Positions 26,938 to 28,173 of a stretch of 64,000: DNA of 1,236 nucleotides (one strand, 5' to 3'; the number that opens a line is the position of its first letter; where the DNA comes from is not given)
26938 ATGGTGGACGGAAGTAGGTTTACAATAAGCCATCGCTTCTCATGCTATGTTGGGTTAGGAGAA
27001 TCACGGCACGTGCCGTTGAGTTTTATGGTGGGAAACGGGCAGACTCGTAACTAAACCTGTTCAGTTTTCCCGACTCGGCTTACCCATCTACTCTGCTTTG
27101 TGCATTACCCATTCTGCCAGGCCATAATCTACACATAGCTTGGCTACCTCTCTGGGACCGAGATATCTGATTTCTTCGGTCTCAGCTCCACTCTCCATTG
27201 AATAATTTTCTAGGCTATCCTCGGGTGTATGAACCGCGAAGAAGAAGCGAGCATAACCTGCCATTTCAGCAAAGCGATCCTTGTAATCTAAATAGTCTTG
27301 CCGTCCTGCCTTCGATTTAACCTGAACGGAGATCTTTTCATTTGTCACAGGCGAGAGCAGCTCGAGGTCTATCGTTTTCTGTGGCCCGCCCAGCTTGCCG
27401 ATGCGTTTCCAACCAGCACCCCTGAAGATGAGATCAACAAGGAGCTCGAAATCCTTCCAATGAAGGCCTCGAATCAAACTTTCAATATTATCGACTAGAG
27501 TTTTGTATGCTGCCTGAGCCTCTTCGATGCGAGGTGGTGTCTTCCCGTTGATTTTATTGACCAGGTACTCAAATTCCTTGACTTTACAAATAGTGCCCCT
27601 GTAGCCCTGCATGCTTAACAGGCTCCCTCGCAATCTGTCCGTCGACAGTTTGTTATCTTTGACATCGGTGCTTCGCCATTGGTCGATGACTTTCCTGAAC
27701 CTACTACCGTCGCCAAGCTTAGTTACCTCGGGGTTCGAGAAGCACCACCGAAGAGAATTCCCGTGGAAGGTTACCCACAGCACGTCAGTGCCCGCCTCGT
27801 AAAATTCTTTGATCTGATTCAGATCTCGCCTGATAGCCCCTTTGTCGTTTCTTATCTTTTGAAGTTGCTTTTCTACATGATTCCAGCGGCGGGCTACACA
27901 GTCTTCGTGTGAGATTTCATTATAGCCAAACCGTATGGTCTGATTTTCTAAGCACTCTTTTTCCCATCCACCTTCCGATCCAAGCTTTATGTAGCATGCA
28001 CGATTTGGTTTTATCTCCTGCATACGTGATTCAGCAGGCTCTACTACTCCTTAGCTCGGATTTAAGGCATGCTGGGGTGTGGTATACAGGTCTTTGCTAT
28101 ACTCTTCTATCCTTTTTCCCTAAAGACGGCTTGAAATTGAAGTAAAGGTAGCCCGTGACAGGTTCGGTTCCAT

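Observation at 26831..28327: Integrase-less 1.35-kb islet at the 3' end of tRNA-Gln bounded by a 40-nt direct repeat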

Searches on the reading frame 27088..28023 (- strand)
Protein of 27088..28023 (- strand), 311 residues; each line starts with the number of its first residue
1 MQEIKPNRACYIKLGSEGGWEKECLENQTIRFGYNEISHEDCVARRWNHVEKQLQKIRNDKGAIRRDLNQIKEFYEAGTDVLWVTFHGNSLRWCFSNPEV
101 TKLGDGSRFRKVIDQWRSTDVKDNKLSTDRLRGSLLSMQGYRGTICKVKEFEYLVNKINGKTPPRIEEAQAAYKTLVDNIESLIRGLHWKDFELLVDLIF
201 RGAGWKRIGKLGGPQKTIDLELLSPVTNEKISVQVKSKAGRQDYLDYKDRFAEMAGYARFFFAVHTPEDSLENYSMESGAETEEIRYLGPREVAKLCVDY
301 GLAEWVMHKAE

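Call 7: search_protein_families(library=pfam, proteins=[window:27088-28023:-], max_evalue=0.01)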
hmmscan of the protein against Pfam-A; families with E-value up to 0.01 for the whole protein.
window:27088-28023:- (311 aa): 1 family
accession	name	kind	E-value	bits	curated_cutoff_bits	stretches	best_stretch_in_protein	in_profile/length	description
PF04471.18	Mrr_cat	-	0.0016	19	21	1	185-239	2-58/115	Restriction endonuclease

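Call 9: find_homologous_proteins(query=window:27088-28023:-)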
Query window:27088-28023:- (311 aa): 1182 proteins with E <= 0.001 among 1621 candidates; the best 120 are listed.
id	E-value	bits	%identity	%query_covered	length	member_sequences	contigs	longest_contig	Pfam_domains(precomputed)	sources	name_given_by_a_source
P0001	3.8e-211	718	100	100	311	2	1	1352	-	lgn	-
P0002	5.6e-131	455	67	99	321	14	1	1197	-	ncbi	-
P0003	3.4e-127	442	65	100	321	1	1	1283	-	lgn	-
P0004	1.9e-121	424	63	100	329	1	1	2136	-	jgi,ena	-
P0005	1.5e-118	414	59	100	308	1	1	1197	-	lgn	-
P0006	1.7e-118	414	61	100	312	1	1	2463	-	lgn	-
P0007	3.9e-118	413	61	99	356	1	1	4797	-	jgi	jgi:hypothetical protein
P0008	4.5e-118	413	58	100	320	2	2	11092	-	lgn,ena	-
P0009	9.3e-118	411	58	99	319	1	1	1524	-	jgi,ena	-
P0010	2.3e-114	400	57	99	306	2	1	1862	-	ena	-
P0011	9.0e-112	392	58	100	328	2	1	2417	-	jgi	jgi:hypothetical protein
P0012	1.6e-108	381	53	99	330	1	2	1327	-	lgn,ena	-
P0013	1.8e-107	378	53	99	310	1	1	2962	PF04471.19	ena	-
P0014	4.7e-107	376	52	99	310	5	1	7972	-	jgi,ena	-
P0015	2.0e-106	374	53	100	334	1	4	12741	-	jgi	jgi:hypothetical protein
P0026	2.7e-102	361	55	99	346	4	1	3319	PF04471.19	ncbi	-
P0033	4.8e-101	357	52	100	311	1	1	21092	PF04471.19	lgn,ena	-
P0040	3.1e-100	354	50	100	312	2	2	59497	-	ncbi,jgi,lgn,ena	-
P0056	2.7e-97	344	52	99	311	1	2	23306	PF04471.19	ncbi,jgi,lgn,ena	-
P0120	8.3e-87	310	44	99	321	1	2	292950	-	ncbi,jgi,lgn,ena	-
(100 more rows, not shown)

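Call 10: find_encoding_contigs(protein=window:27088-28023:-, flank=10000)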
Protein window:27088-28023:- (311 aa): 4 contigs read that carry it; 4 places shown.
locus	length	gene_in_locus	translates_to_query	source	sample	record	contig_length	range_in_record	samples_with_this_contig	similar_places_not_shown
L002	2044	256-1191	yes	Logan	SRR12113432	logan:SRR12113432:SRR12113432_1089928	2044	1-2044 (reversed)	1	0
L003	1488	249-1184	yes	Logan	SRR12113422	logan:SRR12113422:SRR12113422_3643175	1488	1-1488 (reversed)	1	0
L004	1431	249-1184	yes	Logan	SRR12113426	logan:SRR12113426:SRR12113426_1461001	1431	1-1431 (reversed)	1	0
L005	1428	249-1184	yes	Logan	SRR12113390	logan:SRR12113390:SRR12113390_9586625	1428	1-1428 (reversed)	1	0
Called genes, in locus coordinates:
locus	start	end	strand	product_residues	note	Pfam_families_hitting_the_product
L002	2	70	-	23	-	?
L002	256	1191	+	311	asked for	-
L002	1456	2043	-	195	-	?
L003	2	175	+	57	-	?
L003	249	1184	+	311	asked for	-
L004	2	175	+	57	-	?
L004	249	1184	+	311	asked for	-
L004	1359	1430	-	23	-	?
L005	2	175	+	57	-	?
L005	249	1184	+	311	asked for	-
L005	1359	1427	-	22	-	?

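Call 33: search_protein_families(library=padloc, proteins=[window:27088-28023:-], max_evalue=1)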
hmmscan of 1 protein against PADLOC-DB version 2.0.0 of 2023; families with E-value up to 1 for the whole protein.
window:27088-28023:- (311 aa): 0 families

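Call 34: search_protein_families(library=ncbifam, proteins=[window:27088-28023:-], max_evalue=1)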
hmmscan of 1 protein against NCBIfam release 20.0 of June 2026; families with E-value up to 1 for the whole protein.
window:27088-28023:- (311 aa): 1 family
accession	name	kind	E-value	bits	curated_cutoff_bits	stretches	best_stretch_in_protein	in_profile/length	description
TIGR01501.1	MthylAspMutase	equivalog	0.041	13.6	135.8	1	239-273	94-127/134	methylaspartate mutase subunit S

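Call 35: search_solved_structures(query=window:27088-28023:-, max_evalue=1)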
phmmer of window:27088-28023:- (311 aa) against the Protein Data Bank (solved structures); distinct sequences matched with E-value up to 1: 0.

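Call 36: list_cluster_members(proteins=[P0002, P0004, P0007, P0008, P0015, P0033, P0040, P0026, P0056, P0120])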
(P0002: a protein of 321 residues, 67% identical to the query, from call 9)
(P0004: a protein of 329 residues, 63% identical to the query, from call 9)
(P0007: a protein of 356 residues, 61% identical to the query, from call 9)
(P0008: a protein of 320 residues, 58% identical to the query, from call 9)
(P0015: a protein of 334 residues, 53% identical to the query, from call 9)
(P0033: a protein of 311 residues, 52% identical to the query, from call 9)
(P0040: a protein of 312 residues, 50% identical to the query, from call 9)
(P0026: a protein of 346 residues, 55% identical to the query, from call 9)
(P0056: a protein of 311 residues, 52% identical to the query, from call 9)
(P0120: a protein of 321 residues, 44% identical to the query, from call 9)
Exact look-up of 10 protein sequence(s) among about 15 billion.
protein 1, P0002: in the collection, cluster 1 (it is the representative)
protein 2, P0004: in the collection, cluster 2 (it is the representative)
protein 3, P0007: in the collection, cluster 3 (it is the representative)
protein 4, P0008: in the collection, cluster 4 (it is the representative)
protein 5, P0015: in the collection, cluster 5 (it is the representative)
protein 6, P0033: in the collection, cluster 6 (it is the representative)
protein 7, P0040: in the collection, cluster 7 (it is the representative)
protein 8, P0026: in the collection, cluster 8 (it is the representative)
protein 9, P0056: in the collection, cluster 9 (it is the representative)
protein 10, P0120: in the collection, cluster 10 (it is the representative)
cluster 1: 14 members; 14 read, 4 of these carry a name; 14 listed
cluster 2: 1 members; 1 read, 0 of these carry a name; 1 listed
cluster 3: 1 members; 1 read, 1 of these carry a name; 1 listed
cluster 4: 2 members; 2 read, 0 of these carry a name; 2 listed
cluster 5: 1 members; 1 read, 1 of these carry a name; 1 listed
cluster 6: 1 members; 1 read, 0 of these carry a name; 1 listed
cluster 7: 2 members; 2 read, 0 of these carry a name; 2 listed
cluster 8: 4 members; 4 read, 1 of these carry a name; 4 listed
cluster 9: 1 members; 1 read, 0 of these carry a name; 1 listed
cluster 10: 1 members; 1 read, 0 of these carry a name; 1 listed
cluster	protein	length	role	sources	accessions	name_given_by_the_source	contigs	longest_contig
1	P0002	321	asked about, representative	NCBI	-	-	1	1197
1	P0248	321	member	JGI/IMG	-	hypothetical protein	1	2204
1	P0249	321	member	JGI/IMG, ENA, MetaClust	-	\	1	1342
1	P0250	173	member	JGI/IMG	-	hypothetical protein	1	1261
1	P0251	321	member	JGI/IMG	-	hypothetical protein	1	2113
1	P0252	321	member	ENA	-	-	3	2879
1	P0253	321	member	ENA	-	-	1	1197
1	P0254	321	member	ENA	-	-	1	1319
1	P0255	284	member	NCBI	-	-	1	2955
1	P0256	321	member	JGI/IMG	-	-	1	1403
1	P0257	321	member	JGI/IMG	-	-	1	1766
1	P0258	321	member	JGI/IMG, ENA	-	-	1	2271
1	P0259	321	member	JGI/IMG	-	-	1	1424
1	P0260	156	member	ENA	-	-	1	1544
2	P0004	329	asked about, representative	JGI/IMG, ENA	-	-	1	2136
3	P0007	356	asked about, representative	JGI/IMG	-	hypothetical protein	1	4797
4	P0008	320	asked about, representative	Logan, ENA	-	-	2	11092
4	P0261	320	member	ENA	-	-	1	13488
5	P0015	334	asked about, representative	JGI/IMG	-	hypothetical protein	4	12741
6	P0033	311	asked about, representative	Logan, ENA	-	-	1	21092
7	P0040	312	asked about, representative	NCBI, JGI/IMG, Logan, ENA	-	-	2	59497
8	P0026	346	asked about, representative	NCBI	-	-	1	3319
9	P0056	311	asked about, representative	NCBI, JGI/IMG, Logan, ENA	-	-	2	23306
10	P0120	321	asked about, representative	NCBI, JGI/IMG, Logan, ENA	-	-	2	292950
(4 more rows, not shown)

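Call 50: find_encoding_contigs(protein=P0252, flank=5000, max_places=4)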
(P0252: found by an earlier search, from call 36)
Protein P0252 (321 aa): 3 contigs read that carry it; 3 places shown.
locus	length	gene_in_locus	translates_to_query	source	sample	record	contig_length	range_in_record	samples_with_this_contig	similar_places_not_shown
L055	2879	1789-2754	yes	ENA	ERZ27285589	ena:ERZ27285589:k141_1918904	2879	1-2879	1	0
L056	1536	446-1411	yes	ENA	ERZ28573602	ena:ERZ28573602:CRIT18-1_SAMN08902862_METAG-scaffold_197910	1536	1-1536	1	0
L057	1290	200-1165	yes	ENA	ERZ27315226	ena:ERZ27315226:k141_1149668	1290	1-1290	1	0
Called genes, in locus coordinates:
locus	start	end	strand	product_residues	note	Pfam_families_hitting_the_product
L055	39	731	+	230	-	PF18728:HEPN_AbiV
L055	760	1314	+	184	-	PF24838:8xMP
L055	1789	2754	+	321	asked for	-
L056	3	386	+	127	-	?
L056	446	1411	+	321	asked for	-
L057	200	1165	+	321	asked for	-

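Call 51: find_encoding_contigs(protein=P0261, flank=8000, max_places=3)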
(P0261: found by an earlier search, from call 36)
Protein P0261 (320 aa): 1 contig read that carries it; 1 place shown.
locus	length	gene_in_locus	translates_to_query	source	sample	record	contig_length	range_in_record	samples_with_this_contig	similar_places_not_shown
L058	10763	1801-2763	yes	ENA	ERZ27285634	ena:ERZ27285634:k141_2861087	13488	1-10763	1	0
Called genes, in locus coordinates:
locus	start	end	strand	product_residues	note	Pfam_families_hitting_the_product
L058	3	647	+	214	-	?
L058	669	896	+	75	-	-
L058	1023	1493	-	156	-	-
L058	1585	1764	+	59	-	-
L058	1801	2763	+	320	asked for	-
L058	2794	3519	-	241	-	-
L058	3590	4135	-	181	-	PF00352:TBP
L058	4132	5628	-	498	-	PF01420:Methylase_S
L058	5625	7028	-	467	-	PF12161:HsdM_N (faint), PF02384:N6_Mtase, PF01170:UPF0020 (faint), PF07669:Eco57I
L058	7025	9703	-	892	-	PF04313:HSDR_N (weak), PF00270:DEAD, PF04851:ResIII, PF18766:SWI2_SNF2, PF00271:Helicase_C (faint), PF08463:EcoEI_R_C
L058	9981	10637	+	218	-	-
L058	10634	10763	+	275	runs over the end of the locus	PF27235:AF_1680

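Call 80: predict_structure(alignment_id=A2)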
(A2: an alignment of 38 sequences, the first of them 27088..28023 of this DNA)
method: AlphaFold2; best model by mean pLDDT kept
length: 311 residues; sequences in the alignment: 38
mean_pLDDT: 90.6   pTM: 0.76
mean pLDDT of the five models: 90.6, 89.7, 89.5, 89.0, 88.6
residues with pLDDT >= 90: 228; 70-90: 62; 50-70: 18; < 50: 3
segments of 3 or more residues with pLDDT < 50: none
pLDDT, mean of each block of 10 residues (from residue 1): 93 89 96 94 98 96 95 98 96 98 95 97 95 92 92 97 93 97 94 92 79 56 83 91 90 82 94 70 81 95 94 67
secondary structure, 60 per line:
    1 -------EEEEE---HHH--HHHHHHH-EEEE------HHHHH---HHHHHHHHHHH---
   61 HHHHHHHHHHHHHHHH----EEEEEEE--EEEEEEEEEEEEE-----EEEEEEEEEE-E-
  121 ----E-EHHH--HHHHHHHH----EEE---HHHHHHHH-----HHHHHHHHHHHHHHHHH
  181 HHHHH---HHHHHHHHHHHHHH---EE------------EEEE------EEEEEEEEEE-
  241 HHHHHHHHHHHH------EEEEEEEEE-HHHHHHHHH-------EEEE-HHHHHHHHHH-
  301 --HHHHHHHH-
elements in order: E8-12 H21-27 E29-32 H39-43 H47-57 H61-76 E81-87 E90-102 E108-117 H133-140 E145-147 H151-158 H164-185 H189-202 E220-223 E230-239 H241-252 E259-267 H269-277 E285-288 H290-299 H303-310

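Call 82: fold_search(model_id=the predicted structure, library=pdb)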
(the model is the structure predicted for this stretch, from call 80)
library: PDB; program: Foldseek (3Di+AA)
matches with E <= 10: 721; with E <= 0.001: 7
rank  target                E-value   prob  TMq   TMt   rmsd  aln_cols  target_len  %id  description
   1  4f0q_D                4.8e-05  1.00  0.30  0.22  14.7       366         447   11  MspJI Restriction Endonuclease - P21 Form (released 2012-08-08)
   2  4f0p_A                8.3e-05  0.99  0.29  0.22  18.5       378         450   11  MspJI Restriction Endonuclease - P31 Form (released 2012-08-08)
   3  4f0p_B                4.8e-04  0.97  0.30  0.22  18.1       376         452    9  MspJI Restriction Endonuclease - P31 Form (released 2012-08-08)
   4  4f0p_C                4.8e-04  0.94  0.28  0.21  15.8       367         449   10  MspJI Restriction Endonuclease - P31 Form (released 2012-08-08)
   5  2vld_A                6.5e-04  0.99  0.20  0.26  19.9       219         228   10  crystal structure of a repair endonuclease from Pyrococcus abyssi (released 2009-05-19)
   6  2vld_B                6.9e-04  0.99  0.21  0.27  19.9       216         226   10  crystal structure of a repair endonuclease from Pyrococcus abyssi (released 2009-05-19)
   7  4oc8_A                8.8e-04  0.91  0.26  0.22  20.5       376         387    9  DNA modification-dependent restriction endonuclease AspBHI (released 2014-03-19)
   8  6exv_E                4.0e-03  1.00  0.19  0.27   3.9        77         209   14  Structure of mammalian RNA polymerase II elongation complex inhibited by Alpha-amanitin (released 2018-03-21)
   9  5iy6_E                6.1e-03  0.98  0.20  0.28  12.3       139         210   15  Human holo-PIC in the closed state (released 2016-05-18)
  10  6p4w_B                6.9e-03  0.44  0.19  0.17  24.2       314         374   10  XPB helicase in a complex with truncated Bax1 from Sulfurisphaera tokodaii at 2.96 Angstrom resolution (released 2020-06-03)
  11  5gke_A                9.4e-03  0.75  0.20  0.24  19.8       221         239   10  Structure of EndoMS-dsDNA1 complex (released 2016-11-02)
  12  5flm_E                1.3e-02  1.00  0.26  0.36   5.8       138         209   15  Structure of transcribing mammalian RNA polymerase II (released 2016-01-20)
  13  6vm5                  1.4e-02  0.99  0.25  0.19   7.0       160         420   11  Structure of Moraxella osloensis Cap4 SAVED/CARF-domain containing receptor (released 2020-06-17)
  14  1xmx                  1.4e-02  0.66  0.22  0.19  24.6       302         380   12  Crystal structure of protein VC1899 from Vibrio cholerae (released 2004-11-16)
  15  7e8r                  1.4e-02  0.95  0.24  0.22   8.1       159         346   13  EcoT38I restriction endonuclease (released 2022-03-02)
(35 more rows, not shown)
